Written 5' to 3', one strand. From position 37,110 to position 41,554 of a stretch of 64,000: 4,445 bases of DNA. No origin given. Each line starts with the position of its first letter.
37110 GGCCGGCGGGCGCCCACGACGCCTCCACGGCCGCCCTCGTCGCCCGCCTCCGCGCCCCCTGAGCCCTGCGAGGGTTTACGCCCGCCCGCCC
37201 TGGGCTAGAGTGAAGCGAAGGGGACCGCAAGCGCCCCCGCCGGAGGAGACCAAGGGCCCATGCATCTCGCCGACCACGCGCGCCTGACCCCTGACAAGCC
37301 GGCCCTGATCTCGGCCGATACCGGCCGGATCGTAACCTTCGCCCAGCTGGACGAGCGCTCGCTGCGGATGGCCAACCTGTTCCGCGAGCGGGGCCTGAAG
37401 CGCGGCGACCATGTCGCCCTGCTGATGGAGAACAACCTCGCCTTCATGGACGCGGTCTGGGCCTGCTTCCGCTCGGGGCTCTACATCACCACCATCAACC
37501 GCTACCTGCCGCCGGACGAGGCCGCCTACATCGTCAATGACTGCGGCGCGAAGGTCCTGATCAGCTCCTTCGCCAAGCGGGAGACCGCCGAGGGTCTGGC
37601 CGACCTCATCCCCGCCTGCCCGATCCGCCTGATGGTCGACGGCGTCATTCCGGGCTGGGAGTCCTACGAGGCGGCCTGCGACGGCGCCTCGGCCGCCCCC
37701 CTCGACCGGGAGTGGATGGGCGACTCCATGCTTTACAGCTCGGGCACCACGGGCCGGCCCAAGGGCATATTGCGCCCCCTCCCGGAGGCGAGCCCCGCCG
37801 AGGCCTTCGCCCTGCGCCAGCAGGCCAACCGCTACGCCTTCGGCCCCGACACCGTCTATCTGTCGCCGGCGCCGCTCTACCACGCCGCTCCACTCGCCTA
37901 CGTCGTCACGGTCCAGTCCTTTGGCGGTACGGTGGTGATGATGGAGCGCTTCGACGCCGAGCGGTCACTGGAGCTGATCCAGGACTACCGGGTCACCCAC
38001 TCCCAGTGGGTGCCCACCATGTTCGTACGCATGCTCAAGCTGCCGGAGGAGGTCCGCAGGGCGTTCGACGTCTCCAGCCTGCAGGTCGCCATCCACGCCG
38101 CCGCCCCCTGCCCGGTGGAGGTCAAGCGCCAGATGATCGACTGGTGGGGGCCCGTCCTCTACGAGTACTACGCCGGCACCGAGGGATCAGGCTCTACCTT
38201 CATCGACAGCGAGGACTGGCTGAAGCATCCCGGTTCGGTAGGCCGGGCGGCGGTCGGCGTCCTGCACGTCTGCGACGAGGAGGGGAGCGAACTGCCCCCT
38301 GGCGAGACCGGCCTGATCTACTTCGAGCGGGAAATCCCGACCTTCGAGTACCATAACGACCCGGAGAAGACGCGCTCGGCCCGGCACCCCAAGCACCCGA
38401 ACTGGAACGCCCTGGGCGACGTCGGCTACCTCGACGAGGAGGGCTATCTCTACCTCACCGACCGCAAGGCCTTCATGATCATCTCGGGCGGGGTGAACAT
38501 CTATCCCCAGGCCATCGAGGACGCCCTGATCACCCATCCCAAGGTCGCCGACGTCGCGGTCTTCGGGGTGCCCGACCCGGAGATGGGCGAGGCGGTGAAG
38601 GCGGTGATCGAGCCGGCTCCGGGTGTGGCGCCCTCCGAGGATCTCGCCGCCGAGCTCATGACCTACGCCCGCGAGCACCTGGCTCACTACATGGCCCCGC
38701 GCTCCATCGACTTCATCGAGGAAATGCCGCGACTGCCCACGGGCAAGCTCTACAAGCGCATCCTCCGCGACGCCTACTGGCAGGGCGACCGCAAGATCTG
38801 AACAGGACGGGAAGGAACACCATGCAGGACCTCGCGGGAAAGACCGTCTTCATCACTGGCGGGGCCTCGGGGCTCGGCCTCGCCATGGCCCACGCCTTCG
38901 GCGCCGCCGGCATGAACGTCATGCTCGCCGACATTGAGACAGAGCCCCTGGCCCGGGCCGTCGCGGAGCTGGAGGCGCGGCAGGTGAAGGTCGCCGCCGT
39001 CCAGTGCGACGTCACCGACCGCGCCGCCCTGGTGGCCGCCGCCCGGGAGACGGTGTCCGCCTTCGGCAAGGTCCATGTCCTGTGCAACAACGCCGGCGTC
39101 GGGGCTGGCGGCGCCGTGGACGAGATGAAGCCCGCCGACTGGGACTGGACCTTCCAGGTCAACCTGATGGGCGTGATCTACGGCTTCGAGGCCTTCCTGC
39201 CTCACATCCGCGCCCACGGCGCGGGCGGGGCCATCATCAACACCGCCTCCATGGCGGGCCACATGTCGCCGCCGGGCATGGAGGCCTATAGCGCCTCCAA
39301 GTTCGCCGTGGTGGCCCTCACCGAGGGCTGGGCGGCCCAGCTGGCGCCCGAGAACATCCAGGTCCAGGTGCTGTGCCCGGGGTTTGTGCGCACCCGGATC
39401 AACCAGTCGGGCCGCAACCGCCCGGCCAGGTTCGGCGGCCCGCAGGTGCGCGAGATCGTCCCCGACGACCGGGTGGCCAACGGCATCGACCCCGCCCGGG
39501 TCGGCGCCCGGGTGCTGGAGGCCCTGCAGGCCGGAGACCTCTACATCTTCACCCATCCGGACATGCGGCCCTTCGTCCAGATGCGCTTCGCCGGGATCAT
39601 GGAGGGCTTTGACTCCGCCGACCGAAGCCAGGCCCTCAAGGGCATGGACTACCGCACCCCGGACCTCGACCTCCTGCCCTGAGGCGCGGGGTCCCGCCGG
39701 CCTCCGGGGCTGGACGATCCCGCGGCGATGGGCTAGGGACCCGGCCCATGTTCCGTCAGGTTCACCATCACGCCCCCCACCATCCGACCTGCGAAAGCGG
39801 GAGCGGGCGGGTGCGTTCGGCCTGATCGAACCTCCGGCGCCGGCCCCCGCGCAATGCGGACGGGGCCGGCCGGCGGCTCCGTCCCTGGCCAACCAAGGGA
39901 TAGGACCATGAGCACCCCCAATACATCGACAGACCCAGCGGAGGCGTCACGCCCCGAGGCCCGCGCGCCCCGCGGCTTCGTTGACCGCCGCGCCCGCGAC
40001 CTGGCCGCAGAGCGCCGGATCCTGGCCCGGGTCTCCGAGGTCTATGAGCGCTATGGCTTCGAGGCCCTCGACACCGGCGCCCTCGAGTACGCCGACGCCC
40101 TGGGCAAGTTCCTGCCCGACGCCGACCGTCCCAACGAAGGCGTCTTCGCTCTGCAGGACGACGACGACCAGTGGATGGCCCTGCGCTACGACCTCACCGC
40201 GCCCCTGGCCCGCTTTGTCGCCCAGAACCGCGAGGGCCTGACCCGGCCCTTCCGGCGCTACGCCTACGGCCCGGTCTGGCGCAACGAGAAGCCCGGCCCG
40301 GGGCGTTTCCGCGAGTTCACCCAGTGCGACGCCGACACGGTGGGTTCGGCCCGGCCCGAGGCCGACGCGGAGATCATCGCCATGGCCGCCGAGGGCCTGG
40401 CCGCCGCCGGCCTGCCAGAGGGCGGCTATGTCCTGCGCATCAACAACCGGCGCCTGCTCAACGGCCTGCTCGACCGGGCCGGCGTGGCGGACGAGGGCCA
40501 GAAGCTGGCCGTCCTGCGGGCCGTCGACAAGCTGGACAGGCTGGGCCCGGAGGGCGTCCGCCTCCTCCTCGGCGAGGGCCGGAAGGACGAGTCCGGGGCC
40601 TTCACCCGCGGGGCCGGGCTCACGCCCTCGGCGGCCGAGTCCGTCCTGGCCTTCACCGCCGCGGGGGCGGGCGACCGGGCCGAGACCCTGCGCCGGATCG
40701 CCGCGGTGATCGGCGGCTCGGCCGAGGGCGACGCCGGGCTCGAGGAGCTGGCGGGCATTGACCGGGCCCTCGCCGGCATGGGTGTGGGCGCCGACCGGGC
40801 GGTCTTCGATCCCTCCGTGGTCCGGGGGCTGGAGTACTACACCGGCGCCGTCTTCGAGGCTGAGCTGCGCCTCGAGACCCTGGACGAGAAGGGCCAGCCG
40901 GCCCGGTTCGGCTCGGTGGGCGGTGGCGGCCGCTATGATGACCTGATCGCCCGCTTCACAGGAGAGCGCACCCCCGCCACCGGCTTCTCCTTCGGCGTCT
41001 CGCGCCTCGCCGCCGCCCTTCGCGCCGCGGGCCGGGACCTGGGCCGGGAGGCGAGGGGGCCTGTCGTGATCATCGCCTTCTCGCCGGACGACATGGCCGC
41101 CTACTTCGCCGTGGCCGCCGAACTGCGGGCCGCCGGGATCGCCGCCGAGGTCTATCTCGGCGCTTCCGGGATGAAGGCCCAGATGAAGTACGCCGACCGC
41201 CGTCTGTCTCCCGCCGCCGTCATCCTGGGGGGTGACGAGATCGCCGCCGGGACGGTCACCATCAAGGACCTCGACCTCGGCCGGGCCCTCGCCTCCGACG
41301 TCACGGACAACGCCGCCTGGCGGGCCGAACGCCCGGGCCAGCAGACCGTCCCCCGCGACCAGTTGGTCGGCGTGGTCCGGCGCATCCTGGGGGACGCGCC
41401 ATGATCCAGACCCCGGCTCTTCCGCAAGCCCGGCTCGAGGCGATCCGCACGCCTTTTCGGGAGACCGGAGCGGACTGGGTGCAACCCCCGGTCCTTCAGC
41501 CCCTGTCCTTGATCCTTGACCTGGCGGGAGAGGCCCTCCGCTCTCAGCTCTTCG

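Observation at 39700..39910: Unannotated His-rich leader peptide and terminator-less attenuator controlling hisS-hisZ-hisG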

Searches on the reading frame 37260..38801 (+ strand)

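Call 4: search_protein_families(library=ncbifam, proteins=[window:37260-38801:+])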
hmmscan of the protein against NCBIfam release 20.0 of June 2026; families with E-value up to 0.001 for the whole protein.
window:37260-38801:+ (513 aa): 104 families (the best 25 are shown)
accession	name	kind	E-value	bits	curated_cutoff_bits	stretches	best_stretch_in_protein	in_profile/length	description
NF038341.1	ligase_FadD4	exception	2.6e-198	659.5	850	1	1-506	1-504/506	fatty-acid--CoA ligase FadD4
NF009929.0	PRK13390.1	equivalog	1.2e-184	614.3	951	1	2-503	2-501/501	acyl-CoA synthetase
NF009071.0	PRK12406.1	subfamily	2.5e-147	491.4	701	1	22-509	10-505/510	acyl-CoA synthetase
NF004837.0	PRK06187.1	subfamily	4.4e-105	351.9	476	1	4-511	15-527/531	long-chain-fatty-acid--CoA ligase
NF006182.0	PRK08316.1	subfamily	2.5e-83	280.3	663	1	7-508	21-519/523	fatty acyl-CoA synthetase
NF004797.0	PRK06145.1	equivalog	1.1e-76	258.2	850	1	3-506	8-495/499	acyl-CoA synthetase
NF052269.1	Staph_lig_FadD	equivalog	4.2e-70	236.5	650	1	4-503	7-490/499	long-chain-fatty-acid--CoA ligase FadD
NF038344.1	bile_CoA_BaiB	exception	4.2e-70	236.5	650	1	3-504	22-500/504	bile acid--CoA ligase BaiB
NF005676.0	PRK07470.1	equivalog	6.8e-70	236.2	774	1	3-505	26-528/544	acyl-CoA synthetase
NF005863.0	PRK07798.1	subfamily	5.3e-69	233.2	543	1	7-497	14-522/540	acyl-CoA synthetase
NF006181.0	PRK08314.1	subfamily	3.2e-67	227.1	705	2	157-507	209-555/563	long-chain-fatty-acid--CoA ligase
NF005859.1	PRK07788.1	exception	5.7e-67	226.5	875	1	5-504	66-556/560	long-chain-fatty-acid--CoA ligase FadD2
NF009233.0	PRK12583.1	subfamily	8.5e-66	222.5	832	2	156-505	205-549/558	fatty acid CoA ligase family protein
NF002966.0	PRK03640.1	equivalog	2.3e-65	221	556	1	3-504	8-478/483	o-succinylbenzoate--CoA ligase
NF009921.1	PRK13382.1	exception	1.7e-64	218.5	850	1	3-502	42-528/529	acyl-CoA ligase FadD12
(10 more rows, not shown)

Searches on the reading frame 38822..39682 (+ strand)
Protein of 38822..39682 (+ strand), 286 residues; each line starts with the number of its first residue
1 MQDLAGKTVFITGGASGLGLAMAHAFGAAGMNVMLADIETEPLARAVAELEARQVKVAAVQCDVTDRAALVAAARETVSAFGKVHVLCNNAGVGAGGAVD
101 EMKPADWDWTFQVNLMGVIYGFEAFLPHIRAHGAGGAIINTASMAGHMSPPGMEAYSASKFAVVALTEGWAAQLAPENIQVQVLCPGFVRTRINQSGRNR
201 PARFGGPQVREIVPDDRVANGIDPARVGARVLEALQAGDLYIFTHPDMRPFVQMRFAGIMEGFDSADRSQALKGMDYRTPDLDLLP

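Call 4: search_protein_families(library=ncbifam, proteins=[window:38822-39682:+])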
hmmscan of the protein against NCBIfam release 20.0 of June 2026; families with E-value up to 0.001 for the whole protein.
window:38822-39682:+ (286 aa): 220 families (the best 25 are shown)
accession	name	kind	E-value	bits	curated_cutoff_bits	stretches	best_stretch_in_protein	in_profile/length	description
NF004843.0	PRK06194.1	equivalog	7.2e-80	268.5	308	1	1-270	1-280/295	hypothetical protein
NF004196.0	PRK05650.1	equivalog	3.4e-58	196.9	297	1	7-254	3-244/272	SDR family oxidoreductase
NF004198.0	PRK05653.1-3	equivalog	8.3e-49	166.3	296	1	2-195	3-195/248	3-oxoacyl-ACP reductase FabG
NF005559.1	PRK07231.1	subfamily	1.1e-48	165.9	215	1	4-223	2-220/249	glucose 1-dehydrogenase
NF004529.0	PRK05876.1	equivalog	1.5e-48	165.7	338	1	1-265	1-267/275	short chain dehydrogenase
NF004514.1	PRK05855.1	equivalog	2.5e-47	161.7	455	1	3-199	310-506/578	SDR family oxidoreductase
NF005881.0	PRK07832.1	equivalog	1.1e-46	159.3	296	1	2-250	5-253/287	SDR family oxidoreductase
NF006123.0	PRK08267.1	equivalog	5.8e-45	153.6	261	1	7-206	3-192/261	SDR family oxidoreductase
NF005806.0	PRK07666.1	equivalog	1.3e-44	152.3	286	1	1-193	2-193/239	3-ketoacyl-ACP reductase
TIGR02415.1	23BDH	subfamily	1.6e-44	152.2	304.35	1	7-199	1-193/254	acetoin reductase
NF009093.0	PRK12429.1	subfamily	2.8e-44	151.4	258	1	4-195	3-193/259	3-hydroxybutyrate dehydrogenase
NF005878.0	PRK07825.1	subfamily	5.5e-44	150.6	287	1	2-194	5-192/278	short chain dehydrogenase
NF004203.0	PRK05653.2-4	subfamily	1.6e-43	149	313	1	3-200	3-201/260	3-oxoacyl-ACP reductase FabG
NF052558.1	MBtsdlDhBudC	equivalog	2e-43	148.8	270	1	5-196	2-189/250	meso-2,3-butanediol dehydrogenase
TIGR03971.1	SDR_subfam_1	subfamily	1.4e-42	145.8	300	1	4-196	1-205/271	mycofactocin-coupled SDR family oxidoreductase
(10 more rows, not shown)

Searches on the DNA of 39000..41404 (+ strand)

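Call 3: search_rna_families(source=window, start=39000, end=40500, threshold=evalue, max_evalue=10, show_alignments=3)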
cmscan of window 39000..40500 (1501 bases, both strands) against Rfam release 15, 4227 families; matches with E-value up to 10: 3.
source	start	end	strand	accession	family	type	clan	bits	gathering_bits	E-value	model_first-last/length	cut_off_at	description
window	40003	40066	+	RF02163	sR-tMet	Gene; snRNA; snoRNA; CD-box;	-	17.1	50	8.4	1-72/72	no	Small nucleolar RNA sR-tMet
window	39699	39861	-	RF01528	CC3513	Gene; sRNA;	-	16.5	40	3.5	1-176/176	no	caulobacter sRNA CC3513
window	40246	40308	+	RF01142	sR19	Gene; snRNA; snoRNA; CD-box;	-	13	45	3.7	1-63/63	no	Small nucleolar RNA sR19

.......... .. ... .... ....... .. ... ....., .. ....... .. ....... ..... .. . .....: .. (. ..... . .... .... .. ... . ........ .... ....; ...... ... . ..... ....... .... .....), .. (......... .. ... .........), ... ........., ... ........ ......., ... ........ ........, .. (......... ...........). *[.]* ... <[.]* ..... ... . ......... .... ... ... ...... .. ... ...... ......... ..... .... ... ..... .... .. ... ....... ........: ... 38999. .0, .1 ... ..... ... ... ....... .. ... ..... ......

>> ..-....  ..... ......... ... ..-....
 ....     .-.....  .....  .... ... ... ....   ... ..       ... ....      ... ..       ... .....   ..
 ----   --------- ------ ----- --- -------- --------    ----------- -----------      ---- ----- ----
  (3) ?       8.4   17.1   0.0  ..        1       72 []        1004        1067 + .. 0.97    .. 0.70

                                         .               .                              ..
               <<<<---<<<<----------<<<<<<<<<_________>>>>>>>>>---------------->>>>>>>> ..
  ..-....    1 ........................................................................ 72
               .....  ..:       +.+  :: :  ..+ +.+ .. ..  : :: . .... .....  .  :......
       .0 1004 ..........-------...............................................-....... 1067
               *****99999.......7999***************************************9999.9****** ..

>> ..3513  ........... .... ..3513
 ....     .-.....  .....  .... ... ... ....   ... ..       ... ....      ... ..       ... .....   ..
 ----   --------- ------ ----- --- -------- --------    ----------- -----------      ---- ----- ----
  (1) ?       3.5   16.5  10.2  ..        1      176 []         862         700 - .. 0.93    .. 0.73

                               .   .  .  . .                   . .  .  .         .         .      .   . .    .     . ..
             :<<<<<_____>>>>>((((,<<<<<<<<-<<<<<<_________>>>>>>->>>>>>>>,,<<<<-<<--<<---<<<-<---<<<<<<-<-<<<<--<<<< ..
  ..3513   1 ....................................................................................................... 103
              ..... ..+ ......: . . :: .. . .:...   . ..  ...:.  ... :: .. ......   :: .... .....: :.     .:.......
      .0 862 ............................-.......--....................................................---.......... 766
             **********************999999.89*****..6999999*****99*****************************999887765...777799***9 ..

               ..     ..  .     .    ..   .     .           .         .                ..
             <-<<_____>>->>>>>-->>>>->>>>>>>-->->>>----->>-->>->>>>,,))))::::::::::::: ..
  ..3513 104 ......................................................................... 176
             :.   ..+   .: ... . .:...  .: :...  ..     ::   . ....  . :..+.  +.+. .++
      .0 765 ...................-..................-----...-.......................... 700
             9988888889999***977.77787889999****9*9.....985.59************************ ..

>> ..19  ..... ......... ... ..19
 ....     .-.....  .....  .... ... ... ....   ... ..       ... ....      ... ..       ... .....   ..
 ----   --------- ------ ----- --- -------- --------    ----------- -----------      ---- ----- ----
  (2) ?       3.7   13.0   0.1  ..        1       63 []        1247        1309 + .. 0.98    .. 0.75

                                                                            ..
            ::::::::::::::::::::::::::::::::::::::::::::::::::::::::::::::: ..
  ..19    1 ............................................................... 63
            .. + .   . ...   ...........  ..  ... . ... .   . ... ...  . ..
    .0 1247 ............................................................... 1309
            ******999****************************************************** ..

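Call 56: search_rna_families(sources=[L010, L015, L027, L091, L092, L003, L001], threshold=gathering, show_alignments=1)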
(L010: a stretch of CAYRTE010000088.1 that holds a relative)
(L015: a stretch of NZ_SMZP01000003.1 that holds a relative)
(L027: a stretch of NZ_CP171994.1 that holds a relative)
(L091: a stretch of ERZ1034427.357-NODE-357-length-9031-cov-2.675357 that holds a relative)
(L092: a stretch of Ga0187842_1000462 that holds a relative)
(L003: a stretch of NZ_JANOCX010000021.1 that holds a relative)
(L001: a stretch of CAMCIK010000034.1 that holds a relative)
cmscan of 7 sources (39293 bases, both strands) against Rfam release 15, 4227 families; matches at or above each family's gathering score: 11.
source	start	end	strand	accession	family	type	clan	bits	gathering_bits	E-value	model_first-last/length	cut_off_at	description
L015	6209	6344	+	RF01527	CrfA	Gene; sRNA;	-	160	38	5.7e-30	1-136/136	no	Caulobacter sRNA CrfA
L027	6258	6393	+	RF01527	CrfA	Gene; sRNA;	-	160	38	5.7e-30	1-136/136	no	Caulobacter sRNA CrfA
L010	6181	6315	+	RF01527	CrfA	Gene; sRNA;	-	152.6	38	2.2e-28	1-136/136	no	Caulobacter sRNA CrfA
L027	2274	2444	-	RF01528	CC3513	Gene; sRNA;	-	135.9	40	1.7e-24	1-176/176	no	caulobacter sRNA CC3513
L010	2227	2399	-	RF01528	CC3513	Gene; sRNA;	-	120.4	40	3.6e-21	1-176/176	no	caulobacter sRNA CC3513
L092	779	950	-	RF01528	CC3513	Gene; sRNA;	-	119.5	40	5.5e-21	1-176/176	no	caulobacter sRNA CC3513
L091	783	950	-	RF01528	CC3513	Gene; sRNA;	-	112.4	40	1.9e-19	1-176/176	no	caulobacter sRNA CC3513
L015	2286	2451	-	RF01528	CC3513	Gene; sRNA;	-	99.9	40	9.6e-17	1-176/176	no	caulobacter sRNA CC3513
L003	6164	6290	+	RF01527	CrfA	Gene; sRNA;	-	63.2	38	6.6e-09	1-136/136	no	Caulobacter sRNA CrfA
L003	2215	2379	-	RF01528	CC3513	Gene; sRNA;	-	47.8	40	1.6e-05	1-176/176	no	caulobacter sRNA CC3513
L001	6177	6297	+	RF01527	CrfA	Gene; sRNA;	-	44.9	38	6.6e-05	1-136/136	no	Caulobacter sRNA CrfA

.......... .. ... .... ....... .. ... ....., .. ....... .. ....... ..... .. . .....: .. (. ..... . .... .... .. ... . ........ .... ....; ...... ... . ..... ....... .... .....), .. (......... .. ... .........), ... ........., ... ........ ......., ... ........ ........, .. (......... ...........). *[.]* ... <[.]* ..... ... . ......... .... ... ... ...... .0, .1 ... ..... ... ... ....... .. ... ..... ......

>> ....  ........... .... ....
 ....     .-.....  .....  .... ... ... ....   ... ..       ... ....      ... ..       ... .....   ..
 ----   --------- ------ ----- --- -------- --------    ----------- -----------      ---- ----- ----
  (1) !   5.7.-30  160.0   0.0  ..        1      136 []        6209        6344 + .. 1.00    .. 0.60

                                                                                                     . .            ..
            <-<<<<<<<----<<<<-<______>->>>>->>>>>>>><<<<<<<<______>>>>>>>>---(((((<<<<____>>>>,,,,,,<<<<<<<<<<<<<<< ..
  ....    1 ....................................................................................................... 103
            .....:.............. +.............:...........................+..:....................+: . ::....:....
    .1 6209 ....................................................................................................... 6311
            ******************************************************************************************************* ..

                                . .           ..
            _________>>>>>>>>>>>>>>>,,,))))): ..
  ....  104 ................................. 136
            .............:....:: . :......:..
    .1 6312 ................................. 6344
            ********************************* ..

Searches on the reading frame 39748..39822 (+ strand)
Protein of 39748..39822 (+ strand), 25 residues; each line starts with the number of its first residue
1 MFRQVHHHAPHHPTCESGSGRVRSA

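Call 69: list_cluster_members(proteins=[window:39748-39822:+, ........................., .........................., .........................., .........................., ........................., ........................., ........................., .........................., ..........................])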
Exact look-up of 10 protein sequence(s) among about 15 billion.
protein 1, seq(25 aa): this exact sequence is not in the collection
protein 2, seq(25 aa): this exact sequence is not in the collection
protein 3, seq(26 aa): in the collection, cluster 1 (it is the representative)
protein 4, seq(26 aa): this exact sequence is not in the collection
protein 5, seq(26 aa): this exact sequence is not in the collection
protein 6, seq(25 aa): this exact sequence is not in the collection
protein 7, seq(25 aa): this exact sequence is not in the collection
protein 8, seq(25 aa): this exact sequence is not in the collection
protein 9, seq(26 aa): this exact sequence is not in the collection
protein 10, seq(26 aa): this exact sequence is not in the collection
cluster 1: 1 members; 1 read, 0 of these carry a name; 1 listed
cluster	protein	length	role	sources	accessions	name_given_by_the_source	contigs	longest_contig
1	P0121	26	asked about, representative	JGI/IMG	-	-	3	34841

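Call 70: search_protein_families(library=pfam, proteins=[window:39748-39822:+], max_evalue=10)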
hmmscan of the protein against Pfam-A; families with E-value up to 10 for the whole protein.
seq(25 aa): 0 families

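Call 71: search_protein_families(library=ncbifam, proteins=[window:39748-39822:+], max_evalue=10)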
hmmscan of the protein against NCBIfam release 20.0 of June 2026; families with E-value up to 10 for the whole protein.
seq(25 aa): 0 families
